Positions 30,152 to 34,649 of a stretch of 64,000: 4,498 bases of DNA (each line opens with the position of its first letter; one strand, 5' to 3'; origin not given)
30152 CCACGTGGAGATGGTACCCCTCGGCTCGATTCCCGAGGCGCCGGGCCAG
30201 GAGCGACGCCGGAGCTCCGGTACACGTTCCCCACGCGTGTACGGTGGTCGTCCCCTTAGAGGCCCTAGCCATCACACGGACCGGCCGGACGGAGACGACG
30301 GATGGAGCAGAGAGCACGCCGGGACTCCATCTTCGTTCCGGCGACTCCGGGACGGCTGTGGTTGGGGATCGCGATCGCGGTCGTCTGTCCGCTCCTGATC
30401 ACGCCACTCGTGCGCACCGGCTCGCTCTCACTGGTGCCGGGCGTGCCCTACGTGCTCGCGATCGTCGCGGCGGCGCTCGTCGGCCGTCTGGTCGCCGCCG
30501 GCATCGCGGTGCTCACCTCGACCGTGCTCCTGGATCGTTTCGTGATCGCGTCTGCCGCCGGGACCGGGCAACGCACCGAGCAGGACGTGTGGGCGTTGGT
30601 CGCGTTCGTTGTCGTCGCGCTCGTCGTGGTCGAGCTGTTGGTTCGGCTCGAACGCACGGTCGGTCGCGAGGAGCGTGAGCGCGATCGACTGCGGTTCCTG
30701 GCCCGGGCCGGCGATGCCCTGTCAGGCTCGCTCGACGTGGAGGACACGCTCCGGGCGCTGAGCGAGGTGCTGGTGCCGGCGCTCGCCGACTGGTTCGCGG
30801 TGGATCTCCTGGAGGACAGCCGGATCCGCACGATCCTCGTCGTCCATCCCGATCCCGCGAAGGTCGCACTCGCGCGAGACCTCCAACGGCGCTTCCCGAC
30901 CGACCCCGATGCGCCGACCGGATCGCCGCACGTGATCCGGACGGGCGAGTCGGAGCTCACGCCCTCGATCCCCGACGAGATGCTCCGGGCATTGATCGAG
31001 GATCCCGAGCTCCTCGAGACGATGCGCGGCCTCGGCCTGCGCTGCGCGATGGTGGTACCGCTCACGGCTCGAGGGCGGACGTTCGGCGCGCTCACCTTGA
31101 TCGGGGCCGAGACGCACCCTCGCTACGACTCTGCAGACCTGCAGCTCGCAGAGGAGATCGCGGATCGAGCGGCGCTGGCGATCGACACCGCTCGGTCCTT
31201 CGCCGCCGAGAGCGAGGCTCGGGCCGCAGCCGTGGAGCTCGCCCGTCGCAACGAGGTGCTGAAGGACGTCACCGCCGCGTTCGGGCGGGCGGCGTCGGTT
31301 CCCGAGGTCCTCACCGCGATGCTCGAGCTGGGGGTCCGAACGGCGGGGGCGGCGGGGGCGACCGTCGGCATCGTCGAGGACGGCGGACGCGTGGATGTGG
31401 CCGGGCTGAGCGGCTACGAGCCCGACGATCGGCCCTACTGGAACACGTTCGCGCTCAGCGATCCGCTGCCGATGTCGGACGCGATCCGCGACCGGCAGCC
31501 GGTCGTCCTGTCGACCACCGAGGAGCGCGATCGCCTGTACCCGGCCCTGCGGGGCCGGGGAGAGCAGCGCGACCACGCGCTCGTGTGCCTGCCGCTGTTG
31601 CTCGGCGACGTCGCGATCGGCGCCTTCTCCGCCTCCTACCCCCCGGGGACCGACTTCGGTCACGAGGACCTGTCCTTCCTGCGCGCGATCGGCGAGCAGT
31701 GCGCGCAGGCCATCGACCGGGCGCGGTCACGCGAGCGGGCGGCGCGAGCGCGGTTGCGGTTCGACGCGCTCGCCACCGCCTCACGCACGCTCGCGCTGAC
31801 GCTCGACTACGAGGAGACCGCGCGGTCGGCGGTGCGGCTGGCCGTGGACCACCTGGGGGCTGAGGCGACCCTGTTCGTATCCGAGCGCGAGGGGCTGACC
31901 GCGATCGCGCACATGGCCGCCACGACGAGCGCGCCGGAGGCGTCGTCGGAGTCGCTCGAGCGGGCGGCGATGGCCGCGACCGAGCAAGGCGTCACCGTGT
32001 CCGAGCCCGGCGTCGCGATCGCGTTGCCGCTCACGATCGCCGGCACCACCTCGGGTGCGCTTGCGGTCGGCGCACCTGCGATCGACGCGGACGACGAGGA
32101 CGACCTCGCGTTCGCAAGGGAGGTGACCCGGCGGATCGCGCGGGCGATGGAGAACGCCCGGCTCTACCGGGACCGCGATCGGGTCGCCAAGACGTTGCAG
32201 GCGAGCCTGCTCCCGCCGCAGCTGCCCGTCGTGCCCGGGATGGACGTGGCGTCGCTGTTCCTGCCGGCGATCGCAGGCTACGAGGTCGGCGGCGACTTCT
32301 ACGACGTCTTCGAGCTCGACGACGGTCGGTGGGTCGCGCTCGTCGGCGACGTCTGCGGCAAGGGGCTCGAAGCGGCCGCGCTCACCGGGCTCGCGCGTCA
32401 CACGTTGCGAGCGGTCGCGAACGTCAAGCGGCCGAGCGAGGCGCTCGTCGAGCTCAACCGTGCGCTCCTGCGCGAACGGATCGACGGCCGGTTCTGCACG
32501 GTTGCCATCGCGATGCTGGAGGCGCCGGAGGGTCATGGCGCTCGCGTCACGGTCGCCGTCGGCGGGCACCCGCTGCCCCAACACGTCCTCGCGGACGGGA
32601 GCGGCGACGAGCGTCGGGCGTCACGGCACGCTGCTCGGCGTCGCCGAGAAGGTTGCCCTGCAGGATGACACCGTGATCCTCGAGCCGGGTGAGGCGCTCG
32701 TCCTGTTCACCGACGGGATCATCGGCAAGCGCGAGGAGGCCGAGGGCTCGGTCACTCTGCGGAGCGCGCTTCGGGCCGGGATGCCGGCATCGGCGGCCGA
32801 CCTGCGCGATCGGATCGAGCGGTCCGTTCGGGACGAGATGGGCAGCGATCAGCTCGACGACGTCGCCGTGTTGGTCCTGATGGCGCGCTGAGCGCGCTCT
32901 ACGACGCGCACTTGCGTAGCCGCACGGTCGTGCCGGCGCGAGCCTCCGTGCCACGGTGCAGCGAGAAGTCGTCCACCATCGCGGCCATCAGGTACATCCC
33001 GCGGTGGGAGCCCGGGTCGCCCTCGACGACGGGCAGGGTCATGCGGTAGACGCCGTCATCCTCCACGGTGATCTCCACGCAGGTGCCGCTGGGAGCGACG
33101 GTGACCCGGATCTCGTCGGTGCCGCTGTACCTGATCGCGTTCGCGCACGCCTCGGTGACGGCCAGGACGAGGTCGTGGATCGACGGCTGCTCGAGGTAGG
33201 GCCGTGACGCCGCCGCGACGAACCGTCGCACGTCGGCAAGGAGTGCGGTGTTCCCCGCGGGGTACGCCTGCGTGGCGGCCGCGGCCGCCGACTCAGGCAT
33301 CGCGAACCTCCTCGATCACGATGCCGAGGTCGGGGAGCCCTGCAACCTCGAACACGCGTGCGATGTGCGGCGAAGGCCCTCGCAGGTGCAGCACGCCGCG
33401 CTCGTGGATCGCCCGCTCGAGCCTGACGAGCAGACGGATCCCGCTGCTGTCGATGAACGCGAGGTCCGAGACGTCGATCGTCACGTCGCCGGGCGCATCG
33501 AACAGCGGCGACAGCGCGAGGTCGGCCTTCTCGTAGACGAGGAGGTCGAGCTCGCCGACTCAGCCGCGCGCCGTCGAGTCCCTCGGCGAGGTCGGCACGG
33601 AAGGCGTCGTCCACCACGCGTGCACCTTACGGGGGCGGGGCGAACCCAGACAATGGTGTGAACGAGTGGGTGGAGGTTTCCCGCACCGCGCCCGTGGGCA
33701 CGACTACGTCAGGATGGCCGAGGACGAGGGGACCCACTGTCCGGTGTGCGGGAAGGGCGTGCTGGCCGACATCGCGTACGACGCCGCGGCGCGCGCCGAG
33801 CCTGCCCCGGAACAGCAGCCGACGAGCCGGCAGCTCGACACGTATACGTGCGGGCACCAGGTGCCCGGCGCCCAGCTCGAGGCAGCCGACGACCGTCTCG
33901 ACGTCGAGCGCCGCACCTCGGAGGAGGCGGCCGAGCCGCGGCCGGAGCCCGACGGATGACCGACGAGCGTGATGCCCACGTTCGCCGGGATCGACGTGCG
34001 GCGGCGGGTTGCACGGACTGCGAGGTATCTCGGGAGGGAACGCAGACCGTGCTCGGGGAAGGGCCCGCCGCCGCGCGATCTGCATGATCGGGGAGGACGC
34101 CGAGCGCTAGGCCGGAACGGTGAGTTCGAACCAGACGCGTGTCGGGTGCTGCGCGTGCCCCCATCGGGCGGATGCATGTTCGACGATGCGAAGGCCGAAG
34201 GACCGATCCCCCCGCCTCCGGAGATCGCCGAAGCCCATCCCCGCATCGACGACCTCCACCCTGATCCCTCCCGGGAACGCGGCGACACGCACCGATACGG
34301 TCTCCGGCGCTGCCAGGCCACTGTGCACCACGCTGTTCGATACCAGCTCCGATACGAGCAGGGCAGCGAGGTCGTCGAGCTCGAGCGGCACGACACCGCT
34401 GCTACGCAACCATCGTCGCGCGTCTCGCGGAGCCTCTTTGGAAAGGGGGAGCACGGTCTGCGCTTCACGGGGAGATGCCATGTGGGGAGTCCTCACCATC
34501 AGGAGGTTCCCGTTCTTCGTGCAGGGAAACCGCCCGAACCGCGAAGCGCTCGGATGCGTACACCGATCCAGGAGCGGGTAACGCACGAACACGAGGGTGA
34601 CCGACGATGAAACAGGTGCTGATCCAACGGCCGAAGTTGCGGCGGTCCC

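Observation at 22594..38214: A self-contained SigB/F regulon readable from sequence: nine matching promoters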

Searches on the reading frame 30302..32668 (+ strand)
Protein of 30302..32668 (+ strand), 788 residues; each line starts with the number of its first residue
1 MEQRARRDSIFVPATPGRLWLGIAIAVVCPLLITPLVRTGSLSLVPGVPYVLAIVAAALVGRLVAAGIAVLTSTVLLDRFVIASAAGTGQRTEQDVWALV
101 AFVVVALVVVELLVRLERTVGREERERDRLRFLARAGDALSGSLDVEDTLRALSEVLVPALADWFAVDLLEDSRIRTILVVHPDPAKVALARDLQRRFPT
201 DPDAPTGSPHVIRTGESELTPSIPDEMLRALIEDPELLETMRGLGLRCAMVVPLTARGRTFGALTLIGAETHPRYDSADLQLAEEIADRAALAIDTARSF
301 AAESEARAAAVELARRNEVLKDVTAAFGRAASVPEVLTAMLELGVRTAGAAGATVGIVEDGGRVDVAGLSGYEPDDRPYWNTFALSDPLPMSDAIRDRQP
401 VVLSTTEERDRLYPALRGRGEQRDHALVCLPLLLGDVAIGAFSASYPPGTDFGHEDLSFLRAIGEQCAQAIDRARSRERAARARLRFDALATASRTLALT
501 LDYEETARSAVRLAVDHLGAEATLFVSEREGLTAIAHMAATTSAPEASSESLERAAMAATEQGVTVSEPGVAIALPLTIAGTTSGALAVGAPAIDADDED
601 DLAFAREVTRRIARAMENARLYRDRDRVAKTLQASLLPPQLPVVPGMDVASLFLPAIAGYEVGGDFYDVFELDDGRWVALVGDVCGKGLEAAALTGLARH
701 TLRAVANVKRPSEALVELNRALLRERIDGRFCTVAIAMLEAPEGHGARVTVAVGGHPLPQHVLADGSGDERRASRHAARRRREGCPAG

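Call 7: search_protein_families(library=pfam, proteins=[window:30302-32668:+], max_evalue=0.01)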
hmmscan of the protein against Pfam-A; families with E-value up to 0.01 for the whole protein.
window:30302-32668:+ (788 aa): 5 families
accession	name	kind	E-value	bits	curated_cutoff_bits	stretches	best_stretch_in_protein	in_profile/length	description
PF13185.12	GAF_2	-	3.4e-31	108.7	28.6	2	330-472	1-136/136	GAF domain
PF01590.32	GAF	-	1.8e-23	83.9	22.4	2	146-294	2-133/133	GAF domain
PF13492.12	GAF_3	-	4e-21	76.2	27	3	333-473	2-129/129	GAF domain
PF07228.17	SpoIIE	-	1.4e-16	61.5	25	1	673-774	1-100/192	Stage II sporulation protein E (SpoIIE)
PF13493.11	DUF4118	-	2.1e-06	27.9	28.4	1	24-122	9-103/107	Domain of unknown function (DUF4118)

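Call 24: search_protein_families(library=ncbifam, proteins=[window:30302-32668:+], max_evalue=0.001)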
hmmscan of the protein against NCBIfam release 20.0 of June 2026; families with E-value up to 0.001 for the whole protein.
window:30302-32668:+ (788 aa): 3 families
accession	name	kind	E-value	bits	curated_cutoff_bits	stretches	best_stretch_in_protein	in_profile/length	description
NF047786.1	his_kin_MadS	equivalog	2.9e-11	43.1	500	0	422-500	125-203/434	MadS family sensor histidine kinase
NF011958.0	PRK15429.1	equivalog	4.3e-07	28.9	830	0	246-358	297-408/692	formate hydrogenlyase transcriptional activator FlhA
NF045505.1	RR_RssB_Pseudo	equivalog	0.00016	20.9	700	1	621-763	151-294/394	two-component system response regulator RssB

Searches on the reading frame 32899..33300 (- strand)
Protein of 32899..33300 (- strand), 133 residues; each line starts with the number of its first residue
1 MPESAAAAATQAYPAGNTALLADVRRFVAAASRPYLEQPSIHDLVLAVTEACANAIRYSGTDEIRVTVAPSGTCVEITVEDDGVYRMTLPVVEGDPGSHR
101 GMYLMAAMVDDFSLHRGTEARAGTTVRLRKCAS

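Call 7: search_protein_families(library=pfam, proteins=[window:32899-33300:-], max_evalue=0.01)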
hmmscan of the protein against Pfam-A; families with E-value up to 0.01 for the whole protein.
window:32899-33300:- (133 aa): 2 families
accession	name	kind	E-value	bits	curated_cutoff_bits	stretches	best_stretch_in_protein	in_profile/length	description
PF13581.12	HATPase_c_2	-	1.2e-17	64.6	27.4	1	19-130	6-127/127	Histidine kinase-like ATPase domain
PF02518.31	HATPase_c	-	3.3e-07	31.1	26.4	1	43-129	5-106/111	Histidine kinase-, DNA gyrase B-, and HSP90-like ATPase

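Call 24: search_protein_families(library=ncbifam, proteins=[window:32899-33300:-], max_evalue=0.001)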
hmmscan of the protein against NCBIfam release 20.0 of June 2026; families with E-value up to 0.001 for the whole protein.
window:32899-33300:- (133 aa): 3 families
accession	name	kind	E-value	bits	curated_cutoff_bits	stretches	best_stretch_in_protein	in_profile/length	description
NF041045.1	RsbA_anti_sig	subfamily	2.9e-12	46.5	210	1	15-129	185-301/303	anti-sigma factor RsbA family regulatory protein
TIGR01925.2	spIIAB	equivalog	3.5e-05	23.7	135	1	38-130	32-134/137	anti-sigma F factor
NF003144.0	PRK04069.1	equivalog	0.00016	21.1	145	0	38-84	37-87/161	anti-sigma B factor RsbW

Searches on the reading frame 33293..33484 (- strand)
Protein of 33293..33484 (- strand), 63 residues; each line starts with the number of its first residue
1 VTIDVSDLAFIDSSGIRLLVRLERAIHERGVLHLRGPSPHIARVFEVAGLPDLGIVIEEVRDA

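Call 7: search_protein_families(library=pfam, proteins=[window:33293-33484:-], max_evalue=0.01)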
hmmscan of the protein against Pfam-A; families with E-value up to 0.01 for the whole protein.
window:33293-33484:- (63 aa): 2 families
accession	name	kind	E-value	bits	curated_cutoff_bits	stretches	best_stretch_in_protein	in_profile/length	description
PF13466.11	STAS_2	-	1.2e-10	41.9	29.2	1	2-50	30-79/80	STAS domain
PF01740.26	STAS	-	5.4e-09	36.2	22.6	1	2-63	44-106/106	STAS domain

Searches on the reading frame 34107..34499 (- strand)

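Call 25: search_protein_families(library=pfam, proteins=[window:34107-34499:-], max_evalue=0.01)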
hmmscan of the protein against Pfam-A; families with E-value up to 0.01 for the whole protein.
window:34107-34499:- (130 aa): 2 families
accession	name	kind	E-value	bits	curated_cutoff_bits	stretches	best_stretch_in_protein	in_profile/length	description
PF13581.12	HATPase_c_2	-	1.3e-07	32.1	27.4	1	22-94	10-83/127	Histidine kinase-like ATPase domain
PF02518.31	HATPase_c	-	1e-05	26.4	26.4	1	46-126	7-107/111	Histidine kinase-, DNA gyrase B-, and HSP90-like ATPase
